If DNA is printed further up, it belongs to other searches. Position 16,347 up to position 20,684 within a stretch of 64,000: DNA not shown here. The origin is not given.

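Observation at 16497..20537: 1347-aa secreted protein built from ~12 tandem Cys-rich 88-aa modules plus a dockerin-like tail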

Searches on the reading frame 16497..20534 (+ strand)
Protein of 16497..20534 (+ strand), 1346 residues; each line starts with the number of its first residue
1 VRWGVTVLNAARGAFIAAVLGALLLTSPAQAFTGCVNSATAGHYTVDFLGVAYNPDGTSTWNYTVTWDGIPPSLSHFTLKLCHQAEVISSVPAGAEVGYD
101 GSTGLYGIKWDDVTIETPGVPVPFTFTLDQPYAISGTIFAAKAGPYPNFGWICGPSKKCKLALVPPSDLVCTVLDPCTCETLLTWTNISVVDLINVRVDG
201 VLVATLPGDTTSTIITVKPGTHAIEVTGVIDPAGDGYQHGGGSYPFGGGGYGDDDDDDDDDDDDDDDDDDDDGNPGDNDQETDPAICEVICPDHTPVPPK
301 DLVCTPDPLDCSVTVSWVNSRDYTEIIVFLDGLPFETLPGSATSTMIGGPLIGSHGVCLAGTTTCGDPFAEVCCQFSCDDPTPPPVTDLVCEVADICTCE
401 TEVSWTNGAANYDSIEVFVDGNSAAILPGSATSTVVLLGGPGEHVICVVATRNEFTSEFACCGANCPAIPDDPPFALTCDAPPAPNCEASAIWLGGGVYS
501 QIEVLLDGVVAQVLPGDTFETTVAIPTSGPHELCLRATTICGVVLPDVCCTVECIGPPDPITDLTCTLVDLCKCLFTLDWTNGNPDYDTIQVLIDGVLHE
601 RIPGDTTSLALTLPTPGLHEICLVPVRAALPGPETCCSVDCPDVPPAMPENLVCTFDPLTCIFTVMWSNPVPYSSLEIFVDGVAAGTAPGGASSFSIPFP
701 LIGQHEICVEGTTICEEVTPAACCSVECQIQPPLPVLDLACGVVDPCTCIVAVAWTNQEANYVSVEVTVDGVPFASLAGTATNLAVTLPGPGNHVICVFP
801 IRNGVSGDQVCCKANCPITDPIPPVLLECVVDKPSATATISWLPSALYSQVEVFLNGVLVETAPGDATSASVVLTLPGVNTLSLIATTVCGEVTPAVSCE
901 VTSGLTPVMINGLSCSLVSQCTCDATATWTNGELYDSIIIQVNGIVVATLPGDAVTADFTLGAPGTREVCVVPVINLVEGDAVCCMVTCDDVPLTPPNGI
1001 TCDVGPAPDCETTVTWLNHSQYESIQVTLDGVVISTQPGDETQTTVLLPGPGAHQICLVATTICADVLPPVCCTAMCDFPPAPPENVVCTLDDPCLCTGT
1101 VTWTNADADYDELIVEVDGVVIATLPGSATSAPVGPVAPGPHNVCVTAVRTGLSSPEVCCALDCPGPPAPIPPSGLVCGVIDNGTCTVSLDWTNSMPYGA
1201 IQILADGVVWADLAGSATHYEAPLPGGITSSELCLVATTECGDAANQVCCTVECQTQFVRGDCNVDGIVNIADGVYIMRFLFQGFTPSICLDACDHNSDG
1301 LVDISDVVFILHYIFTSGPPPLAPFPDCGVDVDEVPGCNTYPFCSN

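Call 4: search_protein_families(library=pfam, proteins=[window:16497-20534:+], max_evalue=10)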
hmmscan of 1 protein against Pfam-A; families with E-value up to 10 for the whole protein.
window:16497-20534:+ (1346 aa): 4 families
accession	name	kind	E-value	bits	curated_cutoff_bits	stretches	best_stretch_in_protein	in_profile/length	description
PF06832.18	BiPBP_C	-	3.8e-06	27.1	26.8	1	996-1059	17-79/90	Penicillin-Binding Protein C-terminus Family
PF07472.16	PA-IIL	-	1.2e-05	26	21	0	183-216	12-46/107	Fucose-binding lectin II (PA-IIL)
PF21701.3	GLOD4_C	-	0.0025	18.3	27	1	428-450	37-59/66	Glyoxalasedomain-containing protein 4-like, C-terminal domain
PF06524.17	NOA36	-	5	6.8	32.6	1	252-281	272-301/306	NOA36 protein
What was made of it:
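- On Fibronectin type III (Fn3) fold / Pfam PF00041: There is no fn3 hit for the window protein at E<=10 (call 4).
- On Type I dockerin (Pfam PF00404): The hit was not reported in the full-length scan (call 4).
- On Scaffoldin (cellulosome-type): No Pfam Cohesin hit at E<=10 (call 4).
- Closest known: Fibronectin type III domain arrays. Different: The window units do not hit Pfam fn3 even at E<=10 (call 4).
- No Pfam repeat hits the units (call 4).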

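Call 6: search_protein_families(library=ncbifam, proteins=[window:16497-20534:+], max_evalue=10)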
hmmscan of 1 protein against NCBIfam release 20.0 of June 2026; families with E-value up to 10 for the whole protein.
window:16497-20534:+ (1346 aa): 3 families
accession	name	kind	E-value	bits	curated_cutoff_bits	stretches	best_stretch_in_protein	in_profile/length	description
NF049990.1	CellobisidaseCelK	equivalog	0.0022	16.2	1700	1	1254-1315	823-883/889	cellulose 1,4-beta-cellobiosidase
NF003470.0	PRK05096.1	equivalog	0.12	11.5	397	1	1137-1208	178-244/347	GMP reductase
TIGR01305.1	GMP_reduct_1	equivalog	0.16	10.9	492.15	1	1137-1208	177-243/343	GMP reductase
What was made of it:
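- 20277..20438 (+): Type I dockerin-like module (aa 1261-1314). Its two Ca-binding loops are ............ and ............. The NCBIfam CelK dockerin region gives E 0.002 (call 6).
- Tried and rejected: Full-length Pfam and NCBIfam scans gave only marginal hits (calls 4, 6).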

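Call 7: find_homologous_proteins(query=window:16497-20534:+, max_evalue=0.001)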
Query window:16497-20534:+ (1346 aa): 20 proteins with E <= 0.001 among 8000 candidates.
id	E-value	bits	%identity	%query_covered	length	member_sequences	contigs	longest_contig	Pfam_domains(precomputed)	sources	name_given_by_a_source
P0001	0.0e+0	2094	58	92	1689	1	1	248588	-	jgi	-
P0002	0.0e+0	2069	56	93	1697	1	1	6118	-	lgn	-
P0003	0.0e+0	1788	53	92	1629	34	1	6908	-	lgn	-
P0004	0.0e+0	1750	54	92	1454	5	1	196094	-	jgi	-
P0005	0.0e+0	1731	44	88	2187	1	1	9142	PF13464.12,PF24269.2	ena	-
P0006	0.0e+0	1216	46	99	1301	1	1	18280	PF00404.25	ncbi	ncbi:MAG: dockerin type I repeat-containing protein [Planctomycetota bacterium]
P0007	9.2e-265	900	44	66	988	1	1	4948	-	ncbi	ncbi:MAG: hypothetical protein V3T77_09325, partial [Planctomycetota bacterium]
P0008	3.9e-76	275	29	62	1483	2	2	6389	PF03150.20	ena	-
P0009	5.7e-40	155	26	42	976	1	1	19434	-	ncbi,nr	ncbi:MAG: hypothetical protein JXP34_02110 [Planctomycetes bacterium]|nr:hypothetical protein [Planc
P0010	7.0e-39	151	24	41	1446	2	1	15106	PF03150.20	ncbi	ncbi:MAG: hypothetical protein CBC13_02420, partial [Planctomycetia bacterium TMED53]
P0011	1.8e-33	134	28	26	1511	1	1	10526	PF01483.28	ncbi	-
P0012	2.6e-33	133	24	31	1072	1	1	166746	-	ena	-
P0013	5.0e-28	116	44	11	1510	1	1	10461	PF18962.8,PF13860.13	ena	-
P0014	2.2e-21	93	48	6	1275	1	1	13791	PF24251.2,PF01483.28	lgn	-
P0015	1.5e-13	68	41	8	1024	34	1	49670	PF00932.26,PF03372.30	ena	-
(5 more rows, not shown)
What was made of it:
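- Closest known: Type I dockerin. Same: NCBI annotates homologue P0006 as 'dockerin type I repeat-containing protein' (call 7).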

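Call 40: find_encoding_contigs(protein=P0001, flank=10000, max_places=2)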
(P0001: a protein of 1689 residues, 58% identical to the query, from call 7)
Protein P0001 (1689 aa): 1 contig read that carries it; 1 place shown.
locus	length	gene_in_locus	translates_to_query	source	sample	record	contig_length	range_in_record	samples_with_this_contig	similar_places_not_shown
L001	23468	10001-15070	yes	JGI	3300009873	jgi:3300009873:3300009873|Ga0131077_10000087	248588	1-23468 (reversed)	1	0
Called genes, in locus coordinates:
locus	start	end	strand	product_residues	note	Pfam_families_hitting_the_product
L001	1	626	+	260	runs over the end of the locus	PF01636:APH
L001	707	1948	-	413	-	-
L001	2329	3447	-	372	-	PF07719:TPR_2 (faint)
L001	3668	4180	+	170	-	PF04542:Sigma70_r2 (weak), PF07638:Sigma70_ECF (weak), PF08281:Sigma70_r4_2, PF04545:Sigma70_r4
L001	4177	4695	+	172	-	-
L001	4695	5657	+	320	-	PF03958:Secretin_N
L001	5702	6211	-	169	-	PF00571:CBS (weak)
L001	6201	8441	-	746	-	PF00916:Sulfate_transp, PF01740:STAS, PF13466:STAS_2 (weak)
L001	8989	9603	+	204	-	PF13505:OMP_b-brl (weak)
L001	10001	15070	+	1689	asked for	-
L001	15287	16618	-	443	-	PF01979:Amidohydro_1 (weak), PF07969:Amidohydro_3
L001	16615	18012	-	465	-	PF01979:Amidohydro_1, PF07969:Amidohydro_3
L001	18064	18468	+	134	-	-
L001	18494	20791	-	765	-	PF13620:CarboxypepD_reg (faint)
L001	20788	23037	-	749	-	PF13620:CarboxypepD_reg (faint)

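Call 41: find_encoding_contigs(protein=P0004, flank=10000, max_places=2)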
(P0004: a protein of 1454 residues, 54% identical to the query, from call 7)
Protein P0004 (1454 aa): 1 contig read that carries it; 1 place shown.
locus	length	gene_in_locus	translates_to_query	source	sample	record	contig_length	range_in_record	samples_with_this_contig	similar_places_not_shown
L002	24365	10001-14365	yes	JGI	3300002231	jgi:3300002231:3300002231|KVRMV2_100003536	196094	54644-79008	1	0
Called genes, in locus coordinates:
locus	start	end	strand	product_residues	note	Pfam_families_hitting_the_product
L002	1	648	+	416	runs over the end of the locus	PF09601:DUF2459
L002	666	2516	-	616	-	PF01964:ThiC_Rad_SAM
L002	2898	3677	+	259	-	PF01636:APH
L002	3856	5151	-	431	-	-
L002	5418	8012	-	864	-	PF16656:Pur_ac_phosph_N, PF00149:Metallophos, PF18998:Flg_new_2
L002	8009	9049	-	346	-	PF07719:TPR_2 (faint), PF13428:TPR_14 (faint), PF00515:TPR_1 (faint)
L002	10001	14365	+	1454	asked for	-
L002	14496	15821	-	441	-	-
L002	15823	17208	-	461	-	PF01979:Amidohydro_1, PF07969:Amidohydro_3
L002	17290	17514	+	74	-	-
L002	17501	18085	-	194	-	-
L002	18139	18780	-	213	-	-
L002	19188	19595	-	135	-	-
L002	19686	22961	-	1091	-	PF13401:AAA_22 (faint), PF17757:UvrB_inter, PF02559:CarD_TRCF_RID, PF00270:DEAD, PF04851:ResIII, PF00271:Helicase_C, PF03461:TRCF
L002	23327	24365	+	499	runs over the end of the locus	PF16656:Pur_ac_phosph_N, PF00149:Metallophos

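Call 55: find_related_loci(query=window:16497-20534:+, collection=genome_contigs, flank=3000)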
Query window:16497-20534:+ (1346 aa) in genome_contigs; peptide patterns used: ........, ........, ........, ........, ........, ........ (x = any residue, [..] = any of these).
600 stretches matched a pattern, but none encodes a relative of the query by tblastn (E <= 1e-3).
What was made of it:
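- Tried and rejected: With the full protein it found no relative in GTDB genomes (call 55).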
